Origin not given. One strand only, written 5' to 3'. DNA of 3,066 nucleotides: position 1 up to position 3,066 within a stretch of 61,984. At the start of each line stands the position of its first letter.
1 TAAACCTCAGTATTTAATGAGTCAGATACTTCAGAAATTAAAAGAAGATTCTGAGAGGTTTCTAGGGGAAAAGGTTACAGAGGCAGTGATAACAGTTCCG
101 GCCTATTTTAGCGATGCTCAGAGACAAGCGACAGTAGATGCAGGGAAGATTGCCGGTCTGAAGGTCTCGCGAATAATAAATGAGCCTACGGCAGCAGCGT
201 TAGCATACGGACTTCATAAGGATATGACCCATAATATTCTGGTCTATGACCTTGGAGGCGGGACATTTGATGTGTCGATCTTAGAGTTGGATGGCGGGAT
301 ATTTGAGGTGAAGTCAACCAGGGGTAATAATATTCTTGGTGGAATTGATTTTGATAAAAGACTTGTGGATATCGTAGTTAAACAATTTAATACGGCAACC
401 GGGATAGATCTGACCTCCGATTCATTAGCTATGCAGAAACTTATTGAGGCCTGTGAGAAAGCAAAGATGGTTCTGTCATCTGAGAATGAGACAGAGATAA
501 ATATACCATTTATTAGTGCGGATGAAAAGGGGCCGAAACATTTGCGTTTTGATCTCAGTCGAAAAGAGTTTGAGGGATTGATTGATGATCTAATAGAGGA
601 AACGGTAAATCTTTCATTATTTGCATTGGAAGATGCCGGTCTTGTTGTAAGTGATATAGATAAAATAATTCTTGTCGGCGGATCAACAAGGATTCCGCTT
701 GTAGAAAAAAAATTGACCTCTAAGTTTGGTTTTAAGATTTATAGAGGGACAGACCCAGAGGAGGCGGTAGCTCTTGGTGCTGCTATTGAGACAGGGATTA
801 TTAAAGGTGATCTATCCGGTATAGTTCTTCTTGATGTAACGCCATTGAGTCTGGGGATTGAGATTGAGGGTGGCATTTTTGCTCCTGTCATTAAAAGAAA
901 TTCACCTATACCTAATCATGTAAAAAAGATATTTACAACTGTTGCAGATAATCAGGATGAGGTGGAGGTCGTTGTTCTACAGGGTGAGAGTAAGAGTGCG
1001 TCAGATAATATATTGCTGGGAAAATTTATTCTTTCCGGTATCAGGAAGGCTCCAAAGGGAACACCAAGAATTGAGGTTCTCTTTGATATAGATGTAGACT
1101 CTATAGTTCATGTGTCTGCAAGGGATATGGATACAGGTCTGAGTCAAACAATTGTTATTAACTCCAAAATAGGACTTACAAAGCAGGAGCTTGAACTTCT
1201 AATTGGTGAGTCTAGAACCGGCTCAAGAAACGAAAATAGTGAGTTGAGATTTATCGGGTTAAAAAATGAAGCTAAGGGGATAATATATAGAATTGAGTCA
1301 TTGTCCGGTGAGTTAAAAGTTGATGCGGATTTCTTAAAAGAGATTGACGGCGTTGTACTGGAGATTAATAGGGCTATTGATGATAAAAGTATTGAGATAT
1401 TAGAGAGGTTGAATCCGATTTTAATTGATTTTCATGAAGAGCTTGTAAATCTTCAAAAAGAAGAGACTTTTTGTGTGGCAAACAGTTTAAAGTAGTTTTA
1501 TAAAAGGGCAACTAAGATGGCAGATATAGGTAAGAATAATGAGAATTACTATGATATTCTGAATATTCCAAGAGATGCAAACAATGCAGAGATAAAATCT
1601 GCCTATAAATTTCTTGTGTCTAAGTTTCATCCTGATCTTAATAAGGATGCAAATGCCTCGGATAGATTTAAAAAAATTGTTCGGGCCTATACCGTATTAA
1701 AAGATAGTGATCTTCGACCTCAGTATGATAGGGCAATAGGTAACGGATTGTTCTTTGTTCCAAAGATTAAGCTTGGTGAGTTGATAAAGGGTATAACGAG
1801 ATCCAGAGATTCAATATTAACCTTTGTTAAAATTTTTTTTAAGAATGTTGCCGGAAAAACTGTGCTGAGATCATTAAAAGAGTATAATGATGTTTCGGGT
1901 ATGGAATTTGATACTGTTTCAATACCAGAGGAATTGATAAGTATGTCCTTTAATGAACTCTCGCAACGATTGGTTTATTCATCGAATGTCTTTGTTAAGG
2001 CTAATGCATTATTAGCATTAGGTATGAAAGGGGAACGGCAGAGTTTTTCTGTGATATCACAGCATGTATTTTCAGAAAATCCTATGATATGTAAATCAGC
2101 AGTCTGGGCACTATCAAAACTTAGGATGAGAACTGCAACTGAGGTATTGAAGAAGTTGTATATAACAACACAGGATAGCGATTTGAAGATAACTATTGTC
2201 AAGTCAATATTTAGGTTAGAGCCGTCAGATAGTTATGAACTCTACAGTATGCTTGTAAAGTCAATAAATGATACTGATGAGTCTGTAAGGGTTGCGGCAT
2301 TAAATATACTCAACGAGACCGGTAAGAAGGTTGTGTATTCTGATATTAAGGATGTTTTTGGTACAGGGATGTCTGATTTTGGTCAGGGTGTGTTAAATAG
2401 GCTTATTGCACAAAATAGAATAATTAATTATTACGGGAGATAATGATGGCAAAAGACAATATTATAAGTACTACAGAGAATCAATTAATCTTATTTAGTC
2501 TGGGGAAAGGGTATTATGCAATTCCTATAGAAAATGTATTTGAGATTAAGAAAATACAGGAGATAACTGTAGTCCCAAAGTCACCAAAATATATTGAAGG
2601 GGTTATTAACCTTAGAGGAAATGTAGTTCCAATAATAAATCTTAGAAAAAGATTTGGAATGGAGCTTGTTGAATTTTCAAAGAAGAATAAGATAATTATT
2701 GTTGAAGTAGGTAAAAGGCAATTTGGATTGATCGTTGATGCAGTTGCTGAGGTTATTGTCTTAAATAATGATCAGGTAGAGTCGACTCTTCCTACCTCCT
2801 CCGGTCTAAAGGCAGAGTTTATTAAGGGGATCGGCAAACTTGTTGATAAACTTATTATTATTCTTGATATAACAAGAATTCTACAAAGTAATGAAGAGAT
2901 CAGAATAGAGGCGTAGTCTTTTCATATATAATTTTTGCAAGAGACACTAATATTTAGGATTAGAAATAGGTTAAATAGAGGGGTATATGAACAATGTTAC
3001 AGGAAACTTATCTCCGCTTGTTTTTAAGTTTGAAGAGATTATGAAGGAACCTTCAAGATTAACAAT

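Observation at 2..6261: Dedicated Hsp70 / J-HEAT chaperone pair translationally coupled to a cheW-cheR-cheA cassette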

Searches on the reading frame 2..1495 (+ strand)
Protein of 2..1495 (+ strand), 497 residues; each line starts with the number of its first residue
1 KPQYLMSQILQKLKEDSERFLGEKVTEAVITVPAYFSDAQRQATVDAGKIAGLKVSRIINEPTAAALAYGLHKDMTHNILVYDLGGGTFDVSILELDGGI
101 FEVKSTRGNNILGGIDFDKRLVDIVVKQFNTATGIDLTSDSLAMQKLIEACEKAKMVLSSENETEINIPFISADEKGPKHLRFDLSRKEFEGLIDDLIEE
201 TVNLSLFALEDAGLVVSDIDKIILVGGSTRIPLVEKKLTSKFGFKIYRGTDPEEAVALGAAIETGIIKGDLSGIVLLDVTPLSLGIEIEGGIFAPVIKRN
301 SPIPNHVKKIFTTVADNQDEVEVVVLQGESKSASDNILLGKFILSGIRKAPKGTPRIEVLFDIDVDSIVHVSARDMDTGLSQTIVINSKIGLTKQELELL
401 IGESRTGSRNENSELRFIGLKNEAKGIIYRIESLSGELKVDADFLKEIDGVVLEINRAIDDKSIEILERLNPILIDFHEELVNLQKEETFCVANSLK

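Call 3: search_protein_families(library=pfam, proteins=[window:2-1495:+], max_evalue=0.01)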
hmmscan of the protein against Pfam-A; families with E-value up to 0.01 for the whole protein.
window:2-1495:+ (497 aa): 2 families
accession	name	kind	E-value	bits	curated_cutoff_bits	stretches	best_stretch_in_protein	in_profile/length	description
PF00012.26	HSP70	-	3.9e-160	534.4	20.6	1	2-465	110-577/599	Hsp70 protein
PF06723.19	MreB_Mbl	-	1.7e-18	67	27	1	5-262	77-317/327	MreB/Mbl protein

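Call 4: search_protein_families(library=ncbifam, proteins=[window:2-1495:+], max_evalue=0.01)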
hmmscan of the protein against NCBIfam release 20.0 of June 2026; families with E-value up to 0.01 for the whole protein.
window:2-1495:+ (497 aa): 14 families
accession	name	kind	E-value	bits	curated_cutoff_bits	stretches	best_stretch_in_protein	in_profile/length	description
NF001413.0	PRK00290.1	equivalog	5e-179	596.6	648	1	2-476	110-585/625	molecular chaperone DnaK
TIGR02350.1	prok_dnaK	equivalog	1.7e-174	581.5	822.55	1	2-468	107-577/596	molecular chaperone DnaK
NF009947.0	PRK13411.1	equivalog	5.1e-166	553.5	1002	1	2-485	110-596/662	molecular chaperone DnaK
NF009946.0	PRK13410.1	equivalog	7.9e-152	506.8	1019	1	2-438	112-548/669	molecular chaperone DnaK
TIGR01991.1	HscA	equivalog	1.6e-124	416.6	708.55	1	6-449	111-543/600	Fe-S protein assembly chaperone HscA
NF003520.0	PRK05183.1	subfamily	4.6e-123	411.8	620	1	6-449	131-563/621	Fe-S protein assembly chaperone HscA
NF002399.0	PRK01433.1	equivalog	1.8e-95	320.8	743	1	6-460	122-552/595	Fe-S protein assembly chaperone HscA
NF008673.0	PRK11678.1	equivalog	9.2e-19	67.6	331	2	6-113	130-244/450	molecular chaperone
NF010539.0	PRK13927.1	subfamily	1e-17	64.1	293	1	5-261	82-323/339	rod shape-determining protein MreB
TIGR00904.1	mreB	subfamily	4e-16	59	365.75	1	18-261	94-323/334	MreB/Mrl family cell shape determining protein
TIGR02529.1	EutJ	subfamily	3.1e-14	53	152.1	1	7-103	43-134/239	ethanolamine utilization protein EutJ family protein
NF010540.1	PRK13929.1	exception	2.4e-13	49.9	515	1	6-262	81-322/334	rod-share determining protein MreBH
NF011660.0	PRK15080.1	equivalog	1.1e-12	47.7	182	1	7-95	76-159/277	ethanolamine utilization protein EutJ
NF040964.1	MamK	subfamily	1e-05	24.7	400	1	9-258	82-313/335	MamK family actin-like protein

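Call 37: find_homologous_proteins(query=window:2-1495:+, max_evalue=1e-50)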
Query window:2-1495:+ (497 aa): 8000 proteins with E <= 1e-50 among 8000 candidates; the best 120 are listed.
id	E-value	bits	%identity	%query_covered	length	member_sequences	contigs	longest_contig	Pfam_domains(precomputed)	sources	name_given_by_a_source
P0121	0.0e+0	1040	100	99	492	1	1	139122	PF00012.27,PF06723.20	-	-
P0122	1.7e-231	787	75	99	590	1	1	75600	PF00012.27,PF06723.20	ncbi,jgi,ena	-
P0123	2.7e-191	654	65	97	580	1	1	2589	PF00012.27,PF06723.20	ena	-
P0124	3.7e-190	651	64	97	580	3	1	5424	PF00012.27,PF06723.20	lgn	-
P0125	3.1e-184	631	63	97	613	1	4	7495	PF00012.27,PF06723.20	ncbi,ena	-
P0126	3.9e-182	624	60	99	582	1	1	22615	PF00012.27,PF06723.20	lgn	-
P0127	4.3e-180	617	62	97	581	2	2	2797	PF00012.27,PF06723.20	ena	-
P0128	6.3e-180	617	62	98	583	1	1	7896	PF00012.27,PF06723.20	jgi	-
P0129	1.5e-179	616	62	98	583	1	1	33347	PF00012.27,PF06723.20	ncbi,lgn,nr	ncbi:MAG: molecular chaperone DnaK [Spirochaetes bacterium]|nr:molecular chaperone DnaK [Spirochaeto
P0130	3.1e-179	615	60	98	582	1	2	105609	PF00012.27,PF06723.20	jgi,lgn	-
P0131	1.1e-177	610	59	99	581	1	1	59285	PF00012.27,PF06723.20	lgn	-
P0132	7.2e-175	600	51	93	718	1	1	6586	PF00012.27,PF06723.20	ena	-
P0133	1.1e-174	600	60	97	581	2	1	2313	PF00012.27,PF06723.20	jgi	-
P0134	5.4e-174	597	60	99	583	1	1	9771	PF00012.27,PF06723.20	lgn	-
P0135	6.4e-174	597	59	98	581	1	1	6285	PF00012.27,PF06723.20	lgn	-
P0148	3.2e-145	503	53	93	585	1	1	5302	PF00012.27,PF06723.20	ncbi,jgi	jgi:molecular chaperone DnaK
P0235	9.0e-141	488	53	97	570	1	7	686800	PF00012.27,PF06723.20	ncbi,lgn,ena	-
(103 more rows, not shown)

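Call 46: search_solved_structures(query=window:2-1495:+, max_evalue=1e-100, show_alignments=2)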
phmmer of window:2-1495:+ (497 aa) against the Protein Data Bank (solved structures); distinct sequences matched with E-value up to 1e-100: 33.
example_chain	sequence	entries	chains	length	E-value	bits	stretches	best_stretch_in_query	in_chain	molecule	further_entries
2v7y_A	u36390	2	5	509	4.4e-141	473.9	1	2-424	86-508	CHAPERONE PROTEIN DNAK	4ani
9bls_A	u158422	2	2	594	3.5e-136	457.8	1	2-440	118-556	Stress-70 protein, mitochondrial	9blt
9qid_A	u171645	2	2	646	4.2e-135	454.2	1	2-440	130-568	Stress-70 protein, mitochondrial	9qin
2kho_A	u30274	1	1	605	4.7e-134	450.8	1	2-456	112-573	Heat shock protein 70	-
5nro_A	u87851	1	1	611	1.2e-133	449.4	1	2-459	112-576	Chaperone protein DnaK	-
7kzi_A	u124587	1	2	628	1.3e-133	449.3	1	2-459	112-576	Chaperone protein DnaK fused with substrate peptide,Chaperone protein DnaK fused with subs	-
7krw_C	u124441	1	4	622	1.3e-133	449.3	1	2-459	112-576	Chaperone protein DnaK fused with substrate peptide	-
7ko2_A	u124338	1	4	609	1.5e-133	449.1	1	2-459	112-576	Chaperone protein DnaK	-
4b9q_A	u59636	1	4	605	1.7e-133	448.9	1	2-458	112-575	CHAPERONE PROTEIN DNAK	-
7krt_A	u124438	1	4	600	1.8e-133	448.8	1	2-432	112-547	Chaperone protein DnaK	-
7kzu_A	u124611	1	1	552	3.4e-133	447.9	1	2-411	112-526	Chaperone protein DnaK fused with substrate peptide,Chaperone protein DnaK fused with subs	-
7kru_B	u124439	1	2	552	3.4e-133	447.9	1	2-411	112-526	Chaperone protein DnaK fused with substrate peptide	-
9blu_A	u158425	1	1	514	5.4e-133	447.3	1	2-398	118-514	Stress-70 protein, mitochondrial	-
7krv_B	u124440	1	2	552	2.9e-132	444.9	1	2-411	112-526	Chaperone protein DnaK fused with substrate peptide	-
6w6e_I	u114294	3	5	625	1.5e-128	432.6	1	6-466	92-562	Chaperone protein DnaK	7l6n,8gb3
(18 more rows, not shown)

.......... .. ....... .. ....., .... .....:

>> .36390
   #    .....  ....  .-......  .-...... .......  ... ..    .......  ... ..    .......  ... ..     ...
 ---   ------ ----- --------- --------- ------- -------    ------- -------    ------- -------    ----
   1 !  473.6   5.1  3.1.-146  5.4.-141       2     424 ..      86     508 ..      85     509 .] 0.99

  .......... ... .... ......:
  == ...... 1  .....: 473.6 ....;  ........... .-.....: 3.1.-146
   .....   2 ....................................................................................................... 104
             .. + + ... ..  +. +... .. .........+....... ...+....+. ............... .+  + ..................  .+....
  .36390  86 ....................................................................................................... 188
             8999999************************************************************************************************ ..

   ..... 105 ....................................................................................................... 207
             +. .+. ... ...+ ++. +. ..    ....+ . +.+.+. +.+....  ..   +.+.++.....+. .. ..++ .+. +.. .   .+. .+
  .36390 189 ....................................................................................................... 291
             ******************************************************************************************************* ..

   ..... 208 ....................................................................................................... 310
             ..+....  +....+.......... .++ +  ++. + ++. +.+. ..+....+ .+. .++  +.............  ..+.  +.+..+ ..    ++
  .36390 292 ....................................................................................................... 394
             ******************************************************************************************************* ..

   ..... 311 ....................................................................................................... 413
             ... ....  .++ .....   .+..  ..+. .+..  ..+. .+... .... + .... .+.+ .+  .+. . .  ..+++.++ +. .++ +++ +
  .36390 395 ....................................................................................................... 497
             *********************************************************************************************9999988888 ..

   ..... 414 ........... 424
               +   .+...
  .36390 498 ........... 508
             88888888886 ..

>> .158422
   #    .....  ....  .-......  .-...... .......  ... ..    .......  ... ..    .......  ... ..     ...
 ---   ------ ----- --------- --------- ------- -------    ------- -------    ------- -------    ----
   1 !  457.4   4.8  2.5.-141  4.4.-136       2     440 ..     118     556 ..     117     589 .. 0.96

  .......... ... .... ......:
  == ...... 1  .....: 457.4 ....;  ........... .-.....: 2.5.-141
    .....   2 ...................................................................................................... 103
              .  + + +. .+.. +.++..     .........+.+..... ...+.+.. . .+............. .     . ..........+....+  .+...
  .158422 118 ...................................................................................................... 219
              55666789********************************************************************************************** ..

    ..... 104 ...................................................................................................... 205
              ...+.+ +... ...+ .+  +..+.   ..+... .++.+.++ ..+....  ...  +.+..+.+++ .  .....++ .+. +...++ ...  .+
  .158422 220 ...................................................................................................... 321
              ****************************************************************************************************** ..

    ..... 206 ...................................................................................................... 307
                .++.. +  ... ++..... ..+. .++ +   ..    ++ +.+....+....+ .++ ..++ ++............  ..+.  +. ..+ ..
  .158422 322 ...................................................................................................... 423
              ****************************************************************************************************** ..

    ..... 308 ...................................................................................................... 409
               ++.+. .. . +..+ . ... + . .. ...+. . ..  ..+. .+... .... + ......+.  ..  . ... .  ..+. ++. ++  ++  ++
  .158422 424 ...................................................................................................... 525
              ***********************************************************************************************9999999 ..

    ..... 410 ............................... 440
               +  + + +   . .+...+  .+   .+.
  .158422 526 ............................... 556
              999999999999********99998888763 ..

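Call 54: find_encoding_contigs(protein=P0235, flank=8000, max_places=2)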
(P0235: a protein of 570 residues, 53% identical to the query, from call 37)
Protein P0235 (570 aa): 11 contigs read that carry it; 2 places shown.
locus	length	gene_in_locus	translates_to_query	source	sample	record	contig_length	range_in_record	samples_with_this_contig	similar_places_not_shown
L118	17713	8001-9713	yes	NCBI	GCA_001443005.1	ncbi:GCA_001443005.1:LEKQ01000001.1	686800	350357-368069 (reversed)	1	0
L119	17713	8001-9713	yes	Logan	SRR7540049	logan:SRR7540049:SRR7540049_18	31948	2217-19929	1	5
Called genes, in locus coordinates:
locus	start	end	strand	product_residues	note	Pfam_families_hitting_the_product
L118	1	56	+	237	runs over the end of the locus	PF00687:Ribosomal_L1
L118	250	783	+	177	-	PF00466:Ribosomal_L10, PF27436:RL10_C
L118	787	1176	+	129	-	PF16320:Ribosomal_L12_N, PF00542:Ribosomal_L12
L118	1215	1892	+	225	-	PF04493:Endonuclease_5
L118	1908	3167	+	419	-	PF05221:AdoHcyase, PF02826:2-Hacid_dh_C, PF00670:AdoHcyase_NAD, PF07991:KARI_N (faint)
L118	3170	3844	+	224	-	PF04474:DUF554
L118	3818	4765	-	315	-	PF01522:Polysacc_deac_1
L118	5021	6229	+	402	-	PF00155:Aminotran_1_2, PF12897:Asp_aminotransf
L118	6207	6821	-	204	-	PF14258:DUF4350 (faint)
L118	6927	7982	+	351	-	PF01861:BpsA_C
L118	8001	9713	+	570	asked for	PF00012:HSP70, PF06723:MreB_Mbl, PF00012:HSP70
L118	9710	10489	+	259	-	PF00226:DnaJ, PF18991:DUF5724, PF00514:Arm (faint), PF02985:HEAT (faint), PF13646:HEAT_2, PF03130:HEAT_PBS (faint), PF13646:HEAT_2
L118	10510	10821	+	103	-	PF01230:HIT, PF11969:DcpS_C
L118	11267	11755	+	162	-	PF00011:HSP20, PF17886:ArsA_HSP20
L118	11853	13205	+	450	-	PF00089:Trypsin, PF13365:Trypsin_2, PF00595:PDZ, PF13180:PDZ_2, PF17820:PDZ_6, PF00595:PDZ, PF13180:PDZ_2, PF17820:PDZ_6, +3 more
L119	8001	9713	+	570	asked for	PF00012:HSP70, PF06723:MreB_Mbl, PF00012:HSP70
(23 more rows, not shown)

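Call 55: find_encoding_contigs(protein=P0148, flank=8000, max_places=2)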
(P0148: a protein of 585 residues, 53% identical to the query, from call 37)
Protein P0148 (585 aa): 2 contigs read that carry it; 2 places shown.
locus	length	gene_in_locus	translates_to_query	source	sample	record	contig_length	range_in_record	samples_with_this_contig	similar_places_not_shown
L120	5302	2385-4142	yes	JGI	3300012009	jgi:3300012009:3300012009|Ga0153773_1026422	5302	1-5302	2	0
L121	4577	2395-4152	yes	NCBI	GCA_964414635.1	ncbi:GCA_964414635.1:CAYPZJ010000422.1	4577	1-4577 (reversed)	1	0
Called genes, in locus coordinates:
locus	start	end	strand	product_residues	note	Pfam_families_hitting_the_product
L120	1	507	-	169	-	?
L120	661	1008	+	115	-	-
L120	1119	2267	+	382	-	-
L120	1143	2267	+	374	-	-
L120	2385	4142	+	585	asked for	PF00012:HSP70, PF06723:MreB_Mbl, PF00012:HSP70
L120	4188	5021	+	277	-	PF00226:DnaJ, PF02985:HEAT (faint), PF13646:HEAT_2 (weak)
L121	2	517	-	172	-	?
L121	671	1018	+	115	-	-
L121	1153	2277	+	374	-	-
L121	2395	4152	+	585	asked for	PF00012:HSP70, PF06723:MreB_Mbl, PF00012:HSP70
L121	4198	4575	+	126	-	?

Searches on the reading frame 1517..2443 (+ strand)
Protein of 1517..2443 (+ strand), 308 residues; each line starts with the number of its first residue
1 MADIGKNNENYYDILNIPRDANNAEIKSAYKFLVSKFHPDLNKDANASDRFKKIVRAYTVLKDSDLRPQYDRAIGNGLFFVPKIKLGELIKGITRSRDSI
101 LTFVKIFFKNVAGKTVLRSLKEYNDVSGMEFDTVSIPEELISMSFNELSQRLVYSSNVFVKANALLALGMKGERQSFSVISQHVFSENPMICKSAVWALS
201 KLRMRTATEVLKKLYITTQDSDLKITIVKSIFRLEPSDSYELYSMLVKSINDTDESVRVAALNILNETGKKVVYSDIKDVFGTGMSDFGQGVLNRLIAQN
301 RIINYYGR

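Call 3: search_protein_families(library=pfam, proteins=[window:1517-2443:+], max_evalue=0.01)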
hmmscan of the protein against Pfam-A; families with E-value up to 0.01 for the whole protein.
window:1517-2443:+ (308 aa): 3 families
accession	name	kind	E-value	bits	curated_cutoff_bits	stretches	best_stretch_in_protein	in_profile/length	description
PF00226.36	DnaJ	-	3.1e-20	72.5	27.8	1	10-71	1-63/63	DnaJ domain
PF13646.12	HEAT_2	-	3.2e-13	50.2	27.7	1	147-229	3-85/88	HEAT repeats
PF02985.28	HEAT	-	1.2e-05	25.5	23.5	0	243-267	2-26/31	HEAT repeat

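Call 4: search_protein_families(library=ncbifam, proteins=[window:1517-2443:+], max_evalue=0.01)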
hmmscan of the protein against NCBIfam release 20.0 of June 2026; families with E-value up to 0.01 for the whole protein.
window:1517-2443:+ (308 aa): 15 families
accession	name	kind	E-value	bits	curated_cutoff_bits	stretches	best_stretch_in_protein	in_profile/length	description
TIGR02349.1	DnaJ_bact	equivalog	5e-22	78.8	377.2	1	10-77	1-69/354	molecular chaperone DnaJ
NF008035.0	PRK10767.1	subfamily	3.1e-18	66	338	1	8-73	3-69/374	molecular chaperone DnaJ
NF010885.0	PRK14292.1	equivalog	2.8e-17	62.7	585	1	10-73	3-66/371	chaperone protein DnaJ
NF010892.0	PRK14299.1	equivalog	3.3e-17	62.7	392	1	9-72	4-67/291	chaperone protein DnaJ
NF037946.1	terminal_TopJ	equivalog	3.7e-17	62.1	300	1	9-72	5-68/810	terminal organelle assembly protein TopJ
NF010894.0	PRK14301.1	equivalog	1.6e-15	57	548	1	8-78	3-74/373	chaperone protein DnaJ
TIGR03835.1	termin_org_DnaJ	equivalog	2.7e-14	52.6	512.25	1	10-72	3-65/871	terminal organelle assembly protein TopJ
NF010871.0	PRK14278.1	equivalog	3.9e-14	52.3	502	1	9-71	3-65/378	molecular chaperone DnaJ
NF007618.0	PRK10266.1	equivalog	4.6e-13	49.3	403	1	10-72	5-67/306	curved DNA-binding protein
NF010874.0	PRK14281.1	equivalog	1e-12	47.9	619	1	9-73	3-68/397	chaperone protein DnaJ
NF010872.0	PRK14279.1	equivalog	4.3e-12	45.8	556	1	8-72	8-73/394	molecular chaperone DnaJ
NF045915.1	PhycobilmeDegNblB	equivalog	1.8e-08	34.2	300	1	142-238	97-192/214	phycobilisome degradation protein NblB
NF050028.1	CldAdptActJ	equivalog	2e-08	34.6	150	1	10-81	3-80/93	cold adaptation protein ActJcold adaptation protein ActJ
NF006948.0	PRK09430.1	equivalog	0.00058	19.6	162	1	9-40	200-231/267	co-chaperone DjlA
NF006504.0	PRK08937.3-4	equivalog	0.0045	16.4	256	1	5-62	198-261/268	adenylosuccinate lyase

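Call 23: find_homologous_proteins(query=window:1517-2443:+)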
Query window:1517-2443:+ (308 aa): 246 proteins with E <= 0.001 among 1191 candidates; the best 120 are listed.
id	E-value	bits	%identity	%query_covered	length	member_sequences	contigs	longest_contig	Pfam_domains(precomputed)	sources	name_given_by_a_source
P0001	1.0e-194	663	100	100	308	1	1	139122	PF00226.37,PF02985.29,PF13646.13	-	-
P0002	1.7e-92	328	53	98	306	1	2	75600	PF00226.37,PF13646.13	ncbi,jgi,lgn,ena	-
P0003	6.4e-55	205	38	99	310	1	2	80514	PF00226.37,PF13646.13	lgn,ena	-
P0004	8.9e-13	67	55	21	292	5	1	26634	PF00226.37,PF01556.24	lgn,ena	-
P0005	6.5e-12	64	55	21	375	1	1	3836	PF00226.37,PF00684.26,PF01556.24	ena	-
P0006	6.6e-12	64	51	24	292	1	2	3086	PF00226.37,PF01556.24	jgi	jgi:curved DNA-binding protein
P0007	1.3e-11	63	42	36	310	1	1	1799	PF00226.37,PF27659.1,PF01556.24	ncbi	-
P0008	1.7e-11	62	51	23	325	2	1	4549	PF00226.37,PF01556.24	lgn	-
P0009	2.8e-11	62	54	22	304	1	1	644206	PF00226.37,PF01556.24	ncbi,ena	-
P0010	2.9e-11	62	56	20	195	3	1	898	PF00226.37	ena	-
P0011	3.0e-11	62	54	22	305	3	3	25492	PF00226.37,PF01556.24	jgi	jgi:curved DNA-binding protein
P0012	3.1e-11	61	51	23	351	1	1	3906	PF00226.37,PF01556.24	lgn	-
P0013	3.2e-11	61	51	24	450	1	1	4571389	PF00226.37,PF00684.26,PF01556.24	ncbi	ncbi:hypothetical protein ABPG75_000080 [Micractinium tetrahymenae]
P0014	3.6e-11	61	51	20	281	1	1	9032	PF00226.37,PF01556.24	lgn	-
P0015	4.0e-11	61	49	20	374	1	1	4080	PF00226.37,PF15777.11,PF00684.26,PF01556.24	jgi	-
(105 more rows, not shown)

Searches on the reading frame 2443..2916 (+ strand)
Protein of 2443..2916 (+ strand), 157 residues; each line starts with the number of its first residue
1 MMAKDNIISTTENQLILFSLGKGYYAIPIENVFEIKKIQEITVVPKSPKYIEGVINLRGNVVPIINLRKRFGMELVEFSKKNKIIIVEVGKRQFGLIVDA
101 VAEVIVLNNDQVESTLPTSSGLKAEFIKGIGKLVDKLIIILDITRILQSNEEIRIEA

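Call 3: search_protein_families(library=pfam, proteins=[window:2443-2916:+], max_evalue=0.01)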
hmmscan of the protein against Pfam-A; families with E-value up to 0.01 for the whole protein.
window:2443-2916:+ (157 aa): 2 families
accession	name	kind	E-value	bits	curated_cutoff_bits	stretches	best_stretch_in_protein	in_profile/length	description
PF01584.24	CheW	-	4.3e-39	133.7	23.5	1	14-150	1-137/138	CheW-like domain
PF07475.17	Hpr_kinase_C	-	0.0011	19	33.3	1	32-86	50-102/171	HPr Serine kinase C-terminal domain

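Call 4: search_protein_families(library=ncbifam, proteins=[window:2443-2916:+], max_evalue=0.01)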
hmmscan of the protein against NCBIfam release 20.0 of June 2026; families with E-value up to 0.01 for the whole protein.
window:2443-2916:+ (157 aa): 5 families
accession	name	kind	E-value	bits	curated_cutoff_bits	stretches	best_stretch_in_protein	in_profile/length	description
NF007903.0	PRK10612.1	equivalog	5.7e-29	101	260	1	11-152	15-156/167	chemotaxis protein CheW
NF041336.1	CheA_Halo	equivalog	2.7e-06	26.3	950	1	15-134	544-658/666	chemotaxis protein CheA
NF007835.0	PRK10547.1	equivalog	0.00017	20.3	793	1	25-154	540-664/670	chemotaxis protein CheA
NF047824.1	tRNAwyosineTaw2Meth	equivalog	0.00033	20.4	350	1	7-74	89-158/245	tRNA(Phe) (4-demethylwyosine(37)-C(7)) aminocarboxypropyltransferase Taw2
TIGR00679.1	hpr-ser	equivalog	0.0054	16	240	1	33-86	176-227/300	HPr(Ser) kinase/phosphatase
